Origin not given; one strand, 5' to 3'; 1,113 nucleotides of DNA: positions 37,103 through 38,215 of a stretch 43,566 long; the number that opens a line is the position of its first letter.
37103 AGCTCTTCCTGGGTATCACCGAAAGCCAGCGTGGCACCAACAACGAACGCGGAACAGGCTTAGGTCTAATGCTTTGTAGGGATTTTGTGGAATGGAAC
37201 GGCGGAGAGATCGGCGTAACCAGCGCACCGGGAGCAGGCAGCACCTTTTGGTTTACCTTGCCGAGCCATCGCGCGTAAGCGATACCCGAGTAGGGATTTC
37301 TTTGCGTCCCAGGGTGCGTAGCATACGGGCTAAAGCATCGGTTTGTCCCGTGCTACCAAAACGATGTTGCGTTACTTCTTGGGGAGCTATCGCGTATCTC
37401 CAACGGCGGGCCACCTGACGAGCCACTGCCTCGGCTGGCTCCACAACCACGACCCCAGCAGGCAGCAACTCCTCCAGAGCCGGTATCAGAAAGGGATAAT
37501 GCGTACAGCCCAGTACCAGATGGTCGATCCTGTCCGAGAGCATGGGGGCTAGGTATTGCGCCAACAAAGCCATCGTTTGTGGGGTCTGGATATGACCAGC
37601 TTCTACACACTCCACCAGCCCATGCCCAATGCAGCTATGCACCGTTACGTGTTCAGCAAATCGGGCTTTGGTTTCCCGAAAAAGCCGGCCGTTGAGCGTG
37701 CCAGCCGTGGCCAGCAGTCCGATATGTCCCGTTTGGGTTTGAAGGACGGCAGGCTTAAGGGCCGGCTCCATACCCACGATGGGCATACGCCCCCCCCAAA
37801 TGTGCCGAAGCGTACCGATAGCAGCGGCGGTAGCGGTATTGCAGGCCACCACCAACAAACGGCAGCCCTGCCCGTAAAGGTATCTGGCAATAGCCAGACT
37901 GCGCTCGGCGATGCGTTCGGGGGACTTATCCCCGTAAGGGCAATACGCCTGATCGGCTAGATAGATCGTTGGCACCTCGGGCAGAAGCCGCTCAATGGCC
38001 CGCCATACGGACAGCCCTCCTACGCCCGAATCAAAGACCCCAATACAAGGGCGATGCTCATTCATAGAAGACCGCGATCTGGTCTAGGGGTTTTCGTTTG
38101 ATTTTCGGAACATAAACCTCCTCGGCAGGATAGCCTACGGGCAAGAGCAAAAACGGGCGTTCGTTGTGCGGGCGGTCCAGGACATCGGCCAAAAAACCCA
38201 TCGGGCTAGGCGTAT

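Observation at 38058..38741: Bacterial iodotyrosine-deiodinase-like reductive dehalogenase translationally coupled to glutamate racemase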

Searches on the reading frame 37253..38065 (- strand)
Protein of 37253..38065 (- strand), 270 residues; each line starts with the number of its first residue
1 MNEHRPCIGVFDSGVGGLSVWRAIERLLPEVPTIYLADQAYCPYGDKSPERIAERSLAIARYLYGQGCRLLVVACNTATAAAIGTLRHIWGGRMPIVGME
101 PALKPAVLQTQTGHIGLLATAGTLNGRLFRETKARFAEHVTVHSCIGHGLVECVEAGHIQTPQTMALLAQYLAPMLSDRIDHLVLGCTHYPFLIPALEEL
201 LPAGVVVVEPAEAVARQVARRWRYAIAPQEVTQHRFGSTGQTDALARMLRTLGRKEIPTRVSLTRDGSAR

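Call 3: search_protein_families(library=pfam, proteins=[window:37253-38065:-], max_evalue=0.01)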
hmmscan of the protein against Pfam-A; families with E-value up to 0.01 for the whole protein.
window:37253-38065:- (270 aa): 1 family
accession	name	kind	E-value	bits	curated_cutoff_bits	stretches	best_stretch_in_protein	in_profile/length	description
PF01177.27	Asp_Glu_race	-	6.1e-21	75.6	31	1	19-217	11-210/211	Asp/Glu/Hydantoin racemase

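Call 4: search_protein_families(library=ncbifam, proteins=[window:37253-38065:-], max_evalue=0.01)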
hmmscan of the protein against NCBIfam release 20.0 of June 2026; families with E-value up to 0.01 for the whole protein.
window:37253-38065:- (270 aa): 5 families
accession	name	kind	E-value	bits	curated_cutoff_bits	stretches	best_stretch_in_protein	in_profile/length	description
TIGR00067.1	glut_race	equivalog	1e-56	192.2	146.65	1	8-246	1-242/251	glutamate racemase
NF002035.0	PRK00865.1-3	equivalog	1e-49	169.5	328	1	7-248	5-248/267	glutamate racemase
NF002034.1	PRK00865.1-1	equivalog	5.9e-43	147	408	1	10-222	3-216/260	glutamate racemase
NF052483.1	racemase_CuyB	equivalog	9.5e-12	45.3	190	1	58-221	62-224/225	cysteate racemase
TIGR00035.1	asp_race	subfamily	4.1e-06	26.6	93.1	1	46-193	55-202/236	amino acid racemase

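Call 31: search_solved_structures(query=window:37253-38065:-, max_evalue=1e-10)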
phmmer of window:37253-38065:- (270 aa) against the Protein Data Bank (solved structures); distinct sequences matched with E-value up to 1e-10: 23.
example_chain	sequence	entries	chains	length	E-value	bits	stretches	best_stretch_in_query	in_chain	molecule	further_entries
3hfr_A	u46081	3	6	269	2e-42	148.7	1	3-244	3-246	Glutamate racemase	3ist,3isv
2gzm_A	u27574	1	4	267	1.4e-38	136.1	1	7-242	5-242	Glutamate racemase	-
2jfn_A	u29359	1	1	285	2.2e-38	135.5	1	2-220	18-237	GLUTAMATE RACEMASE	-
2jfu_A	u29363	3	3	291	1e-36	130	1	3-219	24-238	GLUTAMATE RACEMASE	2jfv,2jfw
2jfq_A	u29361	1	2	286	3.8e-35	124.8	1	7-250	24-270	GLUTAMATE RACEMASE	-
1zuw_A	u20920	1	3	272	3.9e-35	124.8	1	8-248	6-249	glutamate racemase 1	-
5hj7_A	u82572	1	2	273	4.1e-35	124.7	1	3-247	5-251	Glutamate racemase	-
2dwu_A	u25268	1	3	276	6.7e-35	124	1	6-247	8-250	Glutamate racemase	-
5ijw_A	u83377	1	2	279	3.5e-34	121.7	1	4-246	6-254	Glutamate racemase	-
2vvt_A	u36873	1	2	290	6.3e-33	117.6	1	5-243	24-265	GLUTAMATE RACEMASE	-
2jfo_A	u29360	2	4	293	6.5e-33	117.5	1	5-243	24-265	GLUTAMATE RACEMASE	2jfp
5w16_A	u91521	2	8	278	9.2e-31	110.5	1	5-263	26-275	Glutamate racemase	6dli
2oho_A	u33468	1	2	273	1.4e-30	109.9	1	4-244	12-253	Glutamate Racemase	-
2ohg_A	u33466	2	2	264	1.7e-30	109.6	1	5-244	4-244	Glutamate racemase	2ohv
1b73_A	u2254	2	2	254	1.3e-28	103.4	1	8-215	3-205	GLUTAMATE RACEMASE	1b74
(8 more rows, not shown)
